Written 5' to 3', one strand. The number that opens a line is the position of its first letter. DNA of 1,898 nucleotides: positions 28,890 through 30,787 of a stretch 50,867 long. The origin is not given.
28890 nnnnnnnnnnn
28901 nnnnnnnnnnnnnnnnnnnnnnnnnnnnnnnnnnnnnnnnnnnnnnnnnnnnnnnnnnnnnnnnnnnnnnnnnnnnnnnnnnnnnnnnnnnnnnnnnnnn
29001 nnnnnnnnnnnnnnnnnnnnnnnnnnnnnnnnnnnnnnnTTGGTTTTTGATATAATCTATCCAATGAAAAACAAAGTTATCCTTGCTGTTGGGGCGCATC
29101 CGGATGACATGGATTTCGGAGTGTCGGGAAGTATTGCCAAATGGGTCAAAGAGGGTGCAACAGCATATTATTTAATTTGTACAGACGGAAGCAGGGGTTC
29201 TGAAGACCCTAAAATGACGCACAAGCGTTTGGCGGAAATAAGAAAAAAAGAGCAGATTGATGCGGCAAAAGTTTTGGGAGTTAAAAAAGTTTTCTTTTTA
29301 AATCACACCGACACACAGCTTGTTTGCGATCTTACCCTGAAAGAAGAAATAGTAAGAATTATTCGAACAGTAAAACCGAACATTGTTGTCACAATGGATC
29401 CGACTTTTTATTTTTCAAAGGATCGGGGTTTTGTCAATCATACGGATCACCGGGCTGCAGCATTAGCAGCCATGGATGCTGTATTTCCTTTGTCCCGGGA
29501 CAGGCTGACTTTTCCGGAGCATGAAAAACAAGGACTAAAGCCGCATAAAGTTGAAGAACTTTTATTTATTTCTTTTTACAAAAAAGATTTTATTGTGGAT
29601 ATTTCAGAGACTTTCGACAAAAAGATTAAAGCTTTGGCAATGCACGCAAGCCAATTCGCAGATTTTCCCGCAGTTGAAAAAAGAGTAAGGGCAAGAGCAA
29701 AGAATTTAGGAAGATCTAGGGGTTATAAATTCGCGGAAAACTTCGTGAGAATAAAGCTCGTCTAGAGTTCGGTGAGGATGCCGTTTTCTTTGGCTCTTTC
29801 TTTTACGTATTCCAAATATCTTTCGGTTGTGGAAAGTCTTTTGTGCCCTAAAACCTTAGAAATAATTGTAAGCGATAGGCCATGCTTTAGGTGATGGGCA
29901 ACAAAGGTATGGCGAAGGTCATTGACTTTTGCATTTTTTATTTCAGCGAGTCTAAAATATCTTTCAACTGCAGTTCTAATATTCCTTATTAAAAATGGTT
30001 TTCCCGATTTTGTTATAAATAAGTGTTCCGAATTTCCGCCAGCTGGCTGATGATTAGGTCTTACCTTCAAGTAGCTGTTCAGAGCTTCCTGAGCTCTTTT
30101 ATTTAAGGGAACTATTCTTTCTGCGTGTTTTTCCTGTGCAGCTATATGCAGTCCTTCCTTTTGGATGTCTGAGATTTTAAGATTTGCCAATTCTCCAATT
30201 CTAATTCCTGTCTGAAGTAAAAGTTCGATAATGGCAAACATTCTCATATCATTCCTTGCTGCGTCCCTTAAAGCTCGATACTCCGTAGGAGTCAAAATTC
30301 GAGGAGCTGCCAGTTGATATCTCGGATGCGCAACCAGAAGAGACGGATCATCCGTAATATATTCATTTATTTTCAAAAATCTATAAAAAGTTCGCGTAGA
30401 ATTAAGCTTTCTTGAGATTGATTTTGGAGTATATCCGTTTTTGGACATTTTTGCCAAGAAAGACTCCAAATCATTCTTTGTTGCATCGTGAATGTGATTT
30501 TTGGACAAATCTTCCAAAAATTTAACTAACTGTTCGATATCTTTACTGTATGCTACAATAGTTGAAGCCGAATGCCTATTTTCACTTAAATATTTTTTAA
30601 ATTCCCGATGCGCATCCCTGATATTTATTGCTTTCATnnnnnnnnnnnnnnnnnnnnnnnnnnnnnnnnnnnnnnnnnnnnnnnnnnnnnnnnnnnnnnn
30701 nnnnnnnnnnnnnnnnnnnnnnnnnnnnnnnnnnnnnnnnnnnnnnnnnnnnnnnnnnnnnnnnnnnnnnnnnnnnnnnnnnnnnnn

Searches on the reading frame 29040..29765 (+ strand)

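Call 44: search_protein_families(library=pfam, proteins=[window:29040-29765:+], max_evalue=0.01)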
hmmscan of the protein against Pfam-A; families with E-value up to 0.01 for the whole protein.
window:29040-29765:+ (241 aa): 1 family
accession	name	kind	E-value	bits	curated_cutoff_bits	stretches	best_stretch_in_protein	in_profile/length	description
PF02585.22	PIG-L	-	5.4e-31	108.2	28.2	1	15-148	1-129/129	GlcNAc-PI de-N-acetylase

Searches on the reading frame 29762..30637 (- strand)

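Call 44: search_protein_families(library=pfam, proteins=[window:29762-30637:-], max_evalue=0.01)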
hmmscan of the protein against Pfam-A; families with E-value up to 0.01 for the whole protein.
window:29762-30637:- (291 aa): 4 families
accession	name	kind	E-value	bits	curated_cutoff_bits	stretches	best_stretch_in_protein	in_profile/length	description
PF00589.27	Phage_integrase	-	3.1e-29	102.4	27.1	1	114-277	2-168/172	Phage integrase family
PF02899.23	Phage_int_SAM_1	-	2.1e-17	63.6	22.3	1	12-89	3-80/83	Phage integrase, N-terminal SAM-like domain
PF13495.12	Phage_int_SAM_4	-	3.5e-09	37.4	27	1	12-89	4-79/85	Phage integrase, N-terminal SAM-like domain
PF13102.12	Phage_int_SAM_5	-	0.0017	19.1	22.3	1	13-98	6-92/98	Phage integrase SAM-like domain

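Call 58: search_protein_families(library=ncbifam, proteins=[window:29762-30637:-], max_evalue=0.001)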
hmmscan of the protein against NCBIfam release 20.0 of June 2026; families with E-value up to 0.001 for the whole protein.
window:29762-30637:- (291 aa): 11 families
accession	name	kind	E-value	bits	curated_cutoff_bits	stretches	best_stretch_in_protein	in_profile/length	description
TIGR02225.1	recomb_XerD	equivalog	8.2e-54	182.9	329.6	1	13-283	3-280/290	site-specific tyrosine recombinase XerD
TIGR02224.1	recomb_XerC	equivalog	1.5e-52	178.9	335.15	1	12-281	2-281/295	tyrosine recombinase XerC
NF001399.0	PRK00283.1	subfamily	1.8e-49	168.6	279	1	13-283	12-289/300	tyrosine recombinase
NF040815.2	recomb_XerA_Arch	equivalog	4.3e-47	160.9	220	1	12-284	2-261/263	site-specific tyrosine recombinase/integron integrase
NF002331.0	PRK01287.1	subfamily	1.6e-27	96.4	371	1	7-274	27-309/365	site-specific tyrosine recombinase XerC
NF003462.0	PRK05084.1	equivalog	1.3e-24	86.7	267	1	122-284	186-351/360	tyrosine recombinase XerS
TIGR02249.1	integrase_gron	subfamily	3.4e-19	69.4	265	2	12-193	4-180/315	integron integrase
NF002685.0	PRK02436.1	equivalog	2e-11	44.2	178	1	12-275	4-244/245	site-specific tyrosine recombinase XerD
NF011946.0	PRK15417.1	equivalog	1.1e-09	37.9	435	1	3-167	13-167/337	integron integrase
NF007370.0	PRK09870.1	subfamily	2.3e-07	30.6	221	1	125-274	23-176/200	tyrosine-type DNA invertase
NF007371.0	PRK09871.1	subfamily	4.2e-07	29.7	222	1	113-275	5-172/198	tyrosine-type DNA invertase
